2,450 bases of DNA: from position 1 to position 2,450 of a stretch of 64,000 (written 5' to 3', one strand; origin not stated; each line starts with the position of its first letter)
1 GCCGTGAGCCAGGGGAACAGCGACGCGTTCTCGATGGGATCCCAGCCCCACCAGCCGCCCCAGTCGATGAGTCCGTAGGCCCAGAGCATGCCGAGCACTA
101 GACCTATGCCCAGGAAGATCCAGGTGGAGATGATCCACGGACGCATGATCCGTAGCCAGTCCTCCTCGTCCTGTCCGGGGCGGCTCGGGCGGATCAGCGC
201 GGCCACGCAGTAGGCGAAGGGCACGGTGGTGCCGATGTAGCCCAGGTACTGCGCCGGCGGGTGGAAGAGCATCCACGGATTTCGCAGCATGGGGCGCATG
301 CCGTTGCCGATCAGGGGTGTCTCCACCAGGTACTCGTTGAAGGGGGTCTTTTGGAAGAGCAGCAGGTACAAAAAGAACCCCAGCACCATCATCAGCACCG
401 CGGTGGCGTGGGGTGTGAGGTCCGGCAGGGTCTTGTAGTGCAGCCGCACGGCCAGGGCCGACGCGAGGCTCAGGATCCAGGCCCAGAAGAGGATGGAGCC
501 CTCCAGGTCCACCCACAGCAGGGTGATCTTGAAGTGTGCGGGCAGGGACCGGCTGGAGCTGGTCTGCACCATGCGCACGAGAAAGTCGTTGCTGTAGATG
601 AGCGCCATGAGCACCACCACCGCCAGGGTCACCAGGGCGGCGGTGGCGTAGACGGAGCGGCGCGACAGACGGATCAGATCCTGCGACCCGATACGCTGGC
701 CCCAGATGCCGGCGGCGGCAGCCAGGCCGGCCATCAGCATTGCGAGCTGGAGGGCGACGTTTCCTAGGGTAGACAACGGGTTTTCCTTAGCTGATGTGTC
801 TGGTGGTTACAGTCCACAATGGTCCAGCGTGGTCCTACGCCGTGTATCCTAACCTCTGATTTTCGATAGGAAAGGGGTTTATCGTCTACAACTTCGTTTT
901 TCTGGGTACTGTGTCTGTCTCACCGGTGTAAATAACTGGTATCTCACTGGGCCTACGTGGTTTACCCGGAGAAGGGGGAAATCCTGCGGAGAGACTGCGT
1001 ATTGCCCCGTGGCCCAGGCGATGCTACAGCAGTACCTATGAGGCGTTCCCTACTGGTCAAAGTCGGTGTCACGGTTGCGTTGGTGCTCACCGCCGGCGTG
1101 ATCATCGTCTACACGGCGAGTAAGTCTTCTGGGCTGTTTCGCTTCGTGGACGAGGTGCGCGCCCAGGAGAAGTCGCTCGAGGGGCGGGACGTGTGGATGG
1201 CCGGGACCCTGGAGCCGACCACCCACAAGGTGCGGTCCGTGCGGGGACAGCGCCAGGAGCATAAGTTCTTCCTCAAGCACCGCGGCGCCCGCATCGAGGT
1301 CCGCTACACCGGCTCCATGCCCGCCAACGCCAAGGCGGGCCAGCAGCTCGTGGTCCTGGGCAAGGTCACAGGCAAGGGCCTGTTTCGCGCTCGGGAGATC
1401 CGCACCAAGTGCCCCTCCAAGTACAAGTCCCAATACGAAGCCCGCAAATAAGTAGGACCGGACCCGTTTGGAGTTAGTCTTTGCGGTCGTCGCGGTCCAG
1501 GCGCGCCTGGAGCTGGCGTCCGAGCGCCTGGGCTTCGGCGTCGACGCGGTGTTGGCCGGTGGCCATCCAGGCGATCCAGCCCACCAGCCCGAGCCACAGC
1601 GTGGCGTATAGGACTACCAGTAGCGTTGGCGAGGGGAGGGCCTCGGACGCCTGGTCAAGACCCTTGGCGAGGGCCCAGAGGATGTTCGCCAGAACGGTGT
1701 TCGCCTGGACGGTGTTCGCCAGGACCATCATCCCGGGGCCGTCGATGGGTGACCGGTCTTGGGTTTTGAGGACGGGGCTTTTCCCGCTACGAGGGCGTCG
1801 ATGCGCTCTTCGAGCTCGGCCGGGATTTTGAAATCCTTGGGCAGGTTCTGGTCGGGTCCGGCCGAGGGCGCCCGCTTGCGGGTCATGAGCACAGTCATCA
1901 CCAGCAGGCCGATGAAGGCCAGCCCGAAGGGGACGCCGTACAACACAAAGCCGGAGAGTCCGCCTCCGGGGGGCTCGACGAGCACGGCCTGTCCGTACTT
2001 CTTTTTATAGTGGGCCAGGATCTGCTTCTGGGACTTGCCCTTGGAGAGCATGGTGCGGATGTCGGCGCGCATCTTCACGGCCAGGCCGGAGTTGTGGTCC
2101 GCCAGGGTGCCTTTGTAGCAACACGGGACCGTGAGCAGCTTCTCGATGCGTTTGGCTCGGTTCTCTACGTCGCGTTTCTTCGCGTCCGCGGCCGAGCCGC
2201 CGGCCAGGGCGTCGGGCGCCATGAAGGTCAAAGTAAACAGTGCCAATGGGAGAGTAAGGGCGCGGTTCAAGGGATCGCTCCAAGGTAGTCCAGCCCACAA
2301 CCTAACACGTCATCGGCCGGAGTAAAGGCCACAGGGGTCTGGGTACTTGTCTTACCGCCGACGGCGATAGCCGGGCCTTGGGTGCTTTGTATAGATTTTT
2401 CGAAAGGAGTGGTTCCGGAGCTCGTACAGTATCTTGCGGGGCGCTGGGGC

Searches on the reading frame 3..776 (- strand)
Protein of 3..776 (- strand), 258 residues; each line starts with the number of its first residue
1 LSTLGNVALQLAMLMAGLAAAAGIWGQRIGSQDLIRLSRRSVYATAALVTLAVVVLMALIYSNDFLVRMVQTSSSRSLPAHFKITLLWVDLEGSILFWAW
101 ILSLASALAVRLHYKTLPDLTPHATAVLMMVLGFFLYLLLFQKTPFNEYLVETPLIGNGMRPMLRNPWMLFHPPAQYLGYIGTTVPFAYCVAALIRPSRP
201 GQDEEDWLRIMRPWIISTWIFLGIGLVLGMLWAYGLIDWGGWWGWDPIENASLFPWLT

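Call 23: search_protein_families(library=pfam, proteins=[window:3-776:-], max_evalue=0.001)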
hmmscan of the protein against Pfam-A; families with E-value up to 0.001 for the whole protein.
window:3-776:- (258 aa): 1 family
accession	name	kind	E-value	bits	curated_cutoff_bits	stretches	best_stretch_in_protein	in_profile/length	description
PF01578.25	Cytochrom_C_asm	-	8.1e-30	104.5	29.9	1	88-257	1-166/212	Cytochrome C assembly protein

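Call 30: search_protein_families(library=ncbifam, proteins=[window:3-776:-], max_evalue=0.0001)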
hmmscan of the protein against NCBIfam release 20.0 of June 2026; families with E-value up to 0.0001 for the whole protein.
window:3-776:- (258 aa): 4 families
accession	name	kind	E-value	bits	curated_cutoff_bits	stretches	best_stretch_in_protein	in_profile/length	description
TIGR03145.1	cyt_nit_nrfE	subfamily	4.8e-54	184.1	927.3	1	3-258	4-254/631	heme lyase NrfEFG subunit NrfE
TIGR00353.1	nrfE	subfamily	1.6e-50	172.6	569.05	1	52-257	1-201/578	heme lyase CcmF/NrfE family subunit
NF007691.0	PRK10369.1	subfamily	4.4e-42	144.6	394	1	3-258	6-256/573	heme lyase NrfEFG subunit NrfE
TIGR03144.1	cytochr_II_ccsB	equivalog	1.3e-05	25.1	187.6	0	211-257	160-204/252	c-type cytochrome biogenesis protein CcsB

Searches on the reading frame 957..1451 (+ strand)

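Call 23: search_protein_families(library=pfam, proteins=[window:957-1451:+], max_evalue=0.001)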
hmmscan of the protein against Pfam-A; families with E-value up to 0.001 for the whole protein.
window:957-1451:+ (164 aa): 1 family
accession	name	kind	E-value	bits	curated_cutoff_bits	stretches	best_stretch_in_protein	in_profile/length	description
PF03100.22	CcmE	-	1.9e-15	57.4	24.6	1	60-158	3-98/99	CcmE domain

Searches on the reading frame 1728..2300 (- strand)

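Call 23: search_protein_families(library=pfam, proteins=[window:1728-2300:-], max_evalue=0.001)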
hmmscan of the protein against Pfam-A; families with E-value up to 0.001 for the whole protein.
window:1728-2300:- (190 aa): 1 family
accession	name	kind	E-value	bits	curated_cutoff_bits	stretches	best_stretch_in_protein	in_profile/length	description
PF03918.19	CcmH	-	4e-21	75.2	25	1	23-151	3-129/143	Cytochrome C biogenesis protein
